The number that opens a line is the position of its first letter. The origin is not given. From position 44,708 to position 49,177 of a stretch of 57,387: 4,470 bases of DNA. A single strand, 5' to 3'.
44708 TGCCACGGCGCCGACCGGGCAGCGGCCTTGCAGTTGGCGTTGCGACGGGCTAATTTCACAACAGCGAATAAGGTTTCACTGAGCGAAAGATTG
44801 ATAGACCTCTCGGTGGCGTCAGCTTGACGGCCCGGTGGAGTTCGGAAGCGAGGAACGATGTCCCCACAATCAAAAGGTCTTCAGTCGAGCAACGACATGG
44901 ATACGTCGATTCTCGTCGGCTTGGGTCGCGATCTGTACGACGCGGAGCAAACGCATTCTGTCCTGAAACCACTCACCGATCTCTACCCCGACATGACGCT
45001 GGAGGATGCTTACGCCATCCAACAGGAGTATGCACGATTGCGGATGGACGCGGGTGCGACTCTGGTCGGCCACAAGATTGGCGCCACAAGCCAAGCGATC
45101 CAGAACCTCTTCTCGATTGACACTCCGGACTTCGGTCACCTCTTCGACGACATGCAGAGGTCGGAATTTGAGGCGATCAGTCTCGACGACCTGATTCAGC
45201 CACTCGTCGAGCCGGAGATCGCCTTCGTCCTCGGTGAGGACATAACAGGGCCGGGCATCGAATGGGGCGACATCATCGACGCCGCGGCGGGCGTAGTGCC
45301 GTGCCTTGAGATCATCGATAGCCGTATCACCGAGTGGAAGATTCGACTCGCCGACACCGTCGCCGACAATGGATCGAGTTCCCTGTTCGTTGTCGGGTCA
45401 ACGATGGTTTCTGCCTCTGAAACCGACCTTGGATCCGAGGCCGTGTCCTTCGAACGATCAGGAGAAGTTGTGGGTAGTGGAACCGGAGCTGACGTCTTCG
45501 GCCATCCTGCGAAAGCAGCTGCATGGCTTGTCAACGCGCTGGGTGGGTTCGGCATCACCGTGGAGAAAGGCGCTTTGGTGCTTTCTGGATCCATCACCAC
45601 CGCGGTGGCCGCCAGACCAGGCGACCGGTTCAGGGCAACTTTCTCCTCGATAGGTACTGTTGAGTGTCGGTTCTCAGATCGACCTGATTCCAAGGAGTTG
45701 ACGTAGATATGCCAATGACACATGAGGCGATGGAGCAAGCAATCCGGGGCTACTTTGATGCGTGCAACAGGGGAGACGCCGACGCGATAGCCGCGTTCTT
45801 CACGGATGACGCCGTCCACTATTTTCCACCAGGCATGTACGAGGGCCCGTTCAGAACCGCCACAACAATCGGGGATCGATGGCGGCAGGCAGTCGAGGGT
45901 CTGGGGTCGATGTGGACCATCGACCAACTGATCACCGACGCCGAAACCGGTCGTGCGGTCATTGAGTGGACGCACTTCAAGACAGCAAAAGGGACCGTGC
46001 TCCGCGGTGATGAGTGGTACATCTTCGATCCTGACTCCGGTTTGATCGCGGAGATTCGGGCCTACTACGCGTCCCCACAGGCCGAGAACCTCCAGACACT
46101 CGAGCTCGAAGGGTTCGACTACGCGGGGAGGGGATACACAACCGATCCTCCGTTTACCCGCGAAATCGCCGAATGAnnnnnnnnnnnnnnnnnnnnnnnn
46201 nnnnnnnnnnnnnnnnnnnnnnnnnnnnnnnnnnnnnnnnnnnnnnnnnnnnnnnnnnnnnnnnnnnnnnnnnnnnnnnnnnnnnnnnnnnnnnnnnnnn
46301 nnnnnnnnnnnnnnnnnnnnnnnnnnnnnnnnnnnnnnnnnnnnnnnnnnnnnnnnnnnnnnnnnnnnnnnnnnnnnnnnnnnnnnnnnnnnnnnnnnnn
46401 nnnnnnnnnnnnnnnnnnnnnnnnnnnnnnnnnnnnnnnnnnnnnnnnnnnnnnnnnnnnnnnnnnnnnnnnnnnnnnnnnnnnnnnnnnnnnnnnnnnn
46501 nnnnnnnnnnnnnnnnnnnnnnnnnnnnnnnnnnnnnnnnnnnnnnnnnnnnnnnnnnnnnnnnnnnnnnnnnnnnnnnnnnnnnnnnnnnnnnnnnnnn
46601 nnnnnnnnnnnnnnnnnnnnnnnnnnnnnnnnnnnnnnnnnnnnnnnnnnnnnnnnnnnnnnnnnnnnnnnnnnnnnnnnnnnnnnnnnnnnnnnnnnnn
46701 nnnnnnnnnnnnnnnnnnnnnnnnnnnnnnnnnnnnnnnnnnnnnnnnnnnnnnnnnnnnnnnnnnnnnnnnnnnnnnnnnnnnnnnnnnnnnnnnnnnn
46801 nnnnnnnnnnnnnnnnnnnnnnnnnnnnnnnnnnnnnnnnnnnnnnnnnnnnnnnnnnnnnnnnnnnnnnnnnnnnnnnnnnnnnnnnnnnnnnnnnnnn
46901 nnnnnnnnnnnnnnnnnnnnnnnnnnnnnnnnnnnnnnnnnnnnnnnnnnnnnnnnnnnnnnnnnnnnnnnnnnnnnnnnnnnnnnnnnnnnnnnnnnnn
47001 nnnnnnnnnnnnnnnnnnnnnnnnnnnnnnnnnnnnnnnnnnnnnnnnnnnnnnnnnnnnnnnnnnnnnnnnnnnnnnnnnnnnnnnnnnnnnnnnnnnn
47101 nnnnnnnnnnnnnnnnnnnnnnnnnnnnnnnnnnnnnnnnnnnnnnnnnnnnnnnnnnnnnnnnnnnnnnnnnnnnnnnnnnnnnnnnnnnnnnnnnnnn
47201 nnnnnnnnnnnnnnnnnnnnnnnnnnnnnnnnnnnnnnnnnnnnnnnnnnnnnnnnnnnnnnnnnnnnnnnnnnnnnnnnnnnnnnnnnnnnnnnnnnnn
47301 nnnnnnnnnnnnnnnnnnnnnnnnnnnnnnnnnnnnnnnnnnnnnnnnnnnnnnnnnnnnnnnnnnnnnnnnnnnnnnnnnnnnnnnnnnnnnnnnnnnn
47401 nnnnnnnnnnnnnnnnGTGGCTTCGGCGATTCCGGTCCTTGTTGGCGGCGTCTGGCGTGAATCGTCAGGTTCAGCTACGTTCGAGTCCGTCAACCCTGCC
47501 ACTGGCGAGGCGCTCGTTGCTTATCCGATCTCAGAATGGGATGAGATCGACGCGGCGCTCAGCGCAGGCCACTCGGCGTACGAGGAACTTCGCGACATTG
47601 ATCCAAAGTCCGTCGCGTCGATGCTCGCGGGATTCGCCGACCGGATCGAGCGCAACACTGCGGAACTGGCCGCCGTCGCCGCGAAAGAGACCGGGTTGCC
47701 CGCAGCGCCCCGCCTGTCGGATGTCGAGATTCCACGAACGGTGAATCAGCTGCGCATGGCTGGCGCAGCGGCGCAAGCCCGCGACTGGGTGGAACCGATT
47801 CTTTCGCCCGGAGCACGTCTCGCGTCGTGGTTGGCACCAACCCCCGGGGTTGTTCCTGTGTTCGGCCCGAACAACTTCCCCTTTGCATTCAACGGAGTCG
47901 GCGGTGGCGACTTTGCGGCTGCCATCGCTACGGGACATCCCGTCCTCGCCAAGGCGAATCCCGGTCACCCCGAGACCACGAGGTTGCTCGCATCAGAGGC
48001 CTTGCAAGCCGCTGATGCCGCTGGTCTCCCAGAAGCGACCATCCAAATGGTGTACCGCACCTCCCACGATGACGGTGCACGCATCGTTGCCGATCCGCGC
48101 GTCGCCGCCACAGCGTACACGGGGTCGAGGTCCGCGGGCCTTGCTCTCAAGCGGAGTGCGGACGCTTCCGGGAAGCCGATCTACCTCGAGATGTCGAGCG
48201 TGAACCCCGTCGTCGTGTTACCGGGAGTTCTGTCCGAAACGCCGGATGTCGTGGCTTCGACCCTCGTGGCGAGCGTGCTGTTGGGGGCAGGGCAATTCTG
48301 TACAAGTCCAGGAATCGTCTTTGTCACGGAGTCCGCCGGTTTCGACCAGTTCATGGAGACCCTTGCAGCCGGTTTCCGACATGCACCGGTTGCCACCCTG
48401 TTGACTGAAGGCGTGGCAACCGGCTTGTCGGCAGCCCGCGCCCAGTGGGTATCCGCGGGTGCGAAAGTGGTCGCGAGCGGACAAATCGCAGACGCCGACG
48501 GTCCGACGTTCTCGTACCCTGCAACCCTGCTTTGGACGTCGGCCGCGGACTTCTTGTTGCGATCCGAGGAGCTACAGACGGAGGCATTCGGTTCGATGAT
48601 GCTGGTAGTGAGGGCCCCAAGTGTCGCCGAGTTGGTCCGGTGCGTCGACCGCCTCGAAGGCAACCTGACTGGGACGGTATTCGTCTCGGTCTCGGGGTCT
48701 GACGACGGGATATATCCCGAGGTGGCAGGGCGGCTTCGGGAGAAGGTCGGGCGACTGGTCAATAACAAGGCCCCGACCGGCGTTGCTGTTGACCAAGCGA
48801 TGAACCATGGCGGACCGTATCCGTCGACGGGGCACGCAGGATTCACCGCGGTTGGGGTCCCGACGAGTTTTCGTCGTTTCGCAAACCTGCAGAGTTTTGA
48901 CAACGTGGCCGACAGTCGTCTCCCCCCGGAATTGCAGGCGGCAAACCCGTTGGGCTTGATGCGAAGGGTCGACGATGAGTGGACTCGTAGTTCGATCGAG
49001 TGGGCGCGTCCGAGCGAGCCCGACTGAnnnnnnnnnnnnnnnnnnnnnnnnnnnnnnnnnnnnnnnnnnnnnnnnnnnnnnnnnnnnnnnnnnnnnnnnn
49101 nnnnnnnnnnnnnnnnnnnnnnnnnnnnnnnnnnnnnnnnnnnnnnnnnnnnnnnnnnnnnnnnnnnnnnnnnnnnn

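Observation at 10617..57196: ~47-kb IclR-headed cytoplasmic glycan catabolism island combining 4 unknown paralogs, 3 GH172, 3 enolase-superfamily dehydratases and an Opp-type importer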

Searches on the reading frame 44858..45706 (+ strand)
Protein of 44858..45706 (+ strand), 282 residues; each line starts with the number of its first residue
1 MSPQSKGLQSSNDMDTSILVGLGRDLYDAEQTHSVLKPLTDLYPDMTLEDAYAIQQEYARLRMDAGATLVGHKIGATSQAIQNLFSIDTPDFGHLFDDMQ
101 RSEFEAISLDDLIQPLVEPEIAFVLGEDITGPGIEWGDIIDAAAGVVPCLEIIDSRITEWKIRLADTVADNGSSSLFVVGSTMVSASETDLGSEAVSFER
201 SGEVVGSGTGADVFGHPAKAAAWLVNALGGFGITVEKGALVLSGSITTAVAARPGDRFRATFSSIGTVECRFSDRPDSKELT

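Call 6: search_protein_families(library=pfam, proteins=[window:44858-45706:+])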
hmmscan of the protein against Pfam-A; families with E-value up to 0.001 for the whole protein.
window:44858-45706:+ (282 aa): 1 family
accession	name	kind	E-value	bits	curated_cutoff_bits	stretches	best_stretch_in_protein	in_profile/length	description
PF01557.24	FAA_hydrolase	-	1.3e-10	41.7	23.9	1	117-272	60-213/214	Fumarylacetoacetate (FAA) hydrolase C-terminal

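Call 24: search_protein_families(library=ncbifam, proteins=[window:44858-45706:+], max_evalue=0.00001)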
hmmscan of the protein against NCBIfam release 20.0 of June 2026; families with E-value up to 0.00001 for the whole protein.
window:44858-45706:+ (282 aa): 4 families
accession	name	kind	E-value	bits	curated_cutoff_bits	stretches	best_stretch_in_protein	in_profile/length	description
TIGR03220.1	catechol_dmpE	equivalog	2.6e-83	279.3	408.8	1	22-272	5-255/255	2-oxopent-4-enoate hydratase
TIGR02312.1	HpaH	equivalog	1.2e-68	231.6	351.5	1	19-272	7-266/267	2-oxo-hept-4-ene-1,7-dioate hydratase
TIGR03218.1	catechol_dmpH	equivalog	3e-65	220.2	350.55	1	20-272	11-263/263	2-oxo-3-hexenedioate decarboxylase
NF008461.0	PRK11342.1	equivalog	8e-62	208.9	350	1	16-276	3-263/269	2-keto-4-pentenoate hydratase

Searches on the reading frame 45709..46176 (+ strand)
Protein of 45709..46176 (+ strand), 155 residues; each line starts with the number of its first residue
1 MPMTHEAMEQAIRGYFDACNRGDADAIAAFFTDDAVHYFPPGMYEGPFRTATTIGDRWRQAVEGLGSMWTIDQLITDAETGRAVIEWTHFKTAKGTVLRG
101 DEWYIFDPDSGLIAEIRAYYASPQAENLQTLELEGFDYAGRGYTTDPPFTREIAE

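Call 6: search_protein_families(library=pfam, proteins=[window:45709-46176:+])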
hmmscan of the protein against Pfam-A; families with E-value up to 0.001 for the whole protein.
window:45709-46176:+ (155 aa): 3 families
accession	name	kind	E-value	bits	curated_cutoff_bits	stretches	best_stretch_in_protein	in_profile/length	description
PF12680.13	SnoaL_2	-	4.4e-12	46.9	27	1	12-115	1-101/102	SnoaL-like domain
PF13577.12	SnoaL_4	-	2.8e-05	24.6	24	1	6-92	7-96/126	SnoaL-like domain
PF14534.12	DUF4440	-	6.6e-05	23.8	25.2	1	10-86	3-73/107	Domain of unknown function (DUF4440)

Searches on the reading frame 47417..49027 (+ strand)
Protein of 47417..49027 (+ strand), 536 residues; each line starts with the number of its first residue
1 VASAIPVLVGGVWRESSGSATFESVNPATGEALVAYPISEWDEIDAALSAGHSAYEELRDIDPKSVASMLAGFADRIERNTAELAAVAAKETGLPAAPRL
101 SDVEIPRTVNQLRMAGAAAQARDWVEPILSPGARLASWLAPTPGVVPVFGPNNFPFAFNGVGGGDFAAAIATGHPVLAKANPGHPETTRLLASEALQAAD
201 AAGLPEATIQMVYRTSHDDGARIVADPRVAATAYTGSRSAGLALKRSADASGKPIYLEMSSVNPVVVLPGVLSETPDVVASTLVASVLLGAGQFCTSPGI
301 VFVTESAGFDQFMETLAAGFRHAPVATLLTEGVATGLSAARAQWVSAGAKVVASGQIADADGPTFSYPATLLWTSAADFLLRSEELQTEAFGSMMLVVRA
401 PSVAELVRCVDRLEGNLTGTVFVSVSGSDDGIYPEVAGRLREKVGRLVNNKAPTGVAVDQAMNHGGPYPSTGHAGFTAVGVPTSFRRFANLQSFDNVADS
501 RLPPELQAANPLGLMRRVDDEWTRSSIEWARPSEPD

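Call 6: search_protein_families(library=pfam, proteins=[window:47417-49027:+])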
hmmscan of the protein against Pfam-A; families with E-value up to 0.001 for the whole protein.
window:47417-49027:+ (536 aa): 1 family
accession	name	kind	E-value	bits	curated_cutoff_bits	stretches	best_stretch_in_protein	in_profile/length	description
PF00171.27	Aldedh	-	1.4e-48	166.1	23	1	13-466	1-437/461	Aldehyde dehydrogenase family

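Call 24: search_protein_families(library=ncbifam, proteins=[window:47417-49027:+], max_evalue=0.00001)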
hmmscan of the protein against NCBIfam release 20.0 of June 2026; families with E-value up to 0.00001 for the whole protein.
window:47417-49027:+ (536 aa): 39 families (the best 25 are shown)
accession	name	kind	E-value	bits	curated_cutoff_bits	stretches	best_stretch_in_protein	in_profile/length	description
NF010000.0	PRK13473.1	subfamily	4.7e-32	111.2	615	1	7-409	5-398/475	aminobutyraldehyde dehydrogenase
NF006992.0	PRK09457.1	subfamily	5.6e-31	107.7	514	1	9-411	5-397/487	succinylglutamate-semialdehyde dehydrogenase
NF042993.1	AlphKGSA_gudD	equivalog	3.6e-30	105.1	770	1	9-345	8-332/481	alpha-ketoglutaric semialdehyde dehydrogenase GucD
TIGR03240.1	arg_catab_astD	equivalog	7.1e-28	97.6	579.3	1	9-409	3-393/484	succinylglutamate-semialdehyde dehydrogenase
TIGR01780.1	SSADH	subfamily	2.4e-26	92.7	646.35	1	25-423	2-392/448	succinate-semialdehyde dehydrogenase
NF045735.1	PaDhStyDPseudo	equivalog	3.6e-26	91.9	850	1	7-326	5-319/483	phenylacetaldehyde dehydrogenase StyD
NF052305.1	DioxValDhHalo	equivalog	1.9e-25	89.7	750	1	5-317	5-305/483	2,5-dioxovalerate dehydrogenase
NF002852.0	PRK03137.1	subfamily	8.3e-25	87.5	648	1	4-456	36-476/514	L-glutamate gamma-semialdehyde dehydrogenase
NF008869.0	PRK11904.1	equivalog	8.3e-25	86.8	747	1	25-459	568-993/1042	bifunctional proline dehydrogenase/L-glutamate gamma-semialdehyde dehydrogenase PutA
TIGR03216.1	OH_muco_semi_DH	equivalog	3e-24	85.5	693.25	1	11-333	7-320/481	2-hydroxymuconic semialdehyde dehydrogenase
NF040648.1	lactal_redase_Meth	equivalog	3.3e-24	85.7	650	1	21-423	12-401/463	lactaldehyde dehydrogenase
TIGR02299.1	HpaE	equivalog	4.3e-24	85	638.35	1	8-334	4-316/488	5-carboxymethyl-2-hydroxymuconate semialdehyde dehydrogenase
NF006915.0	PRK09406.1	equivalog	4.9e-23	81.7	730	1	23-412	4-385/457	NADP-dependent succinic semialdehyde dehydrogenase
NF050026.1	AcaldDHExaC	equivalog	6e-23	81.2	900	1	9-343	20-345/503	acetaldehyde dehydrogenase ExaC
NF007497.0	PRK10090.1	equivalog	1.9e-22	79.7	500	1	8-422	10-416/480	aldehyde dehydrogenase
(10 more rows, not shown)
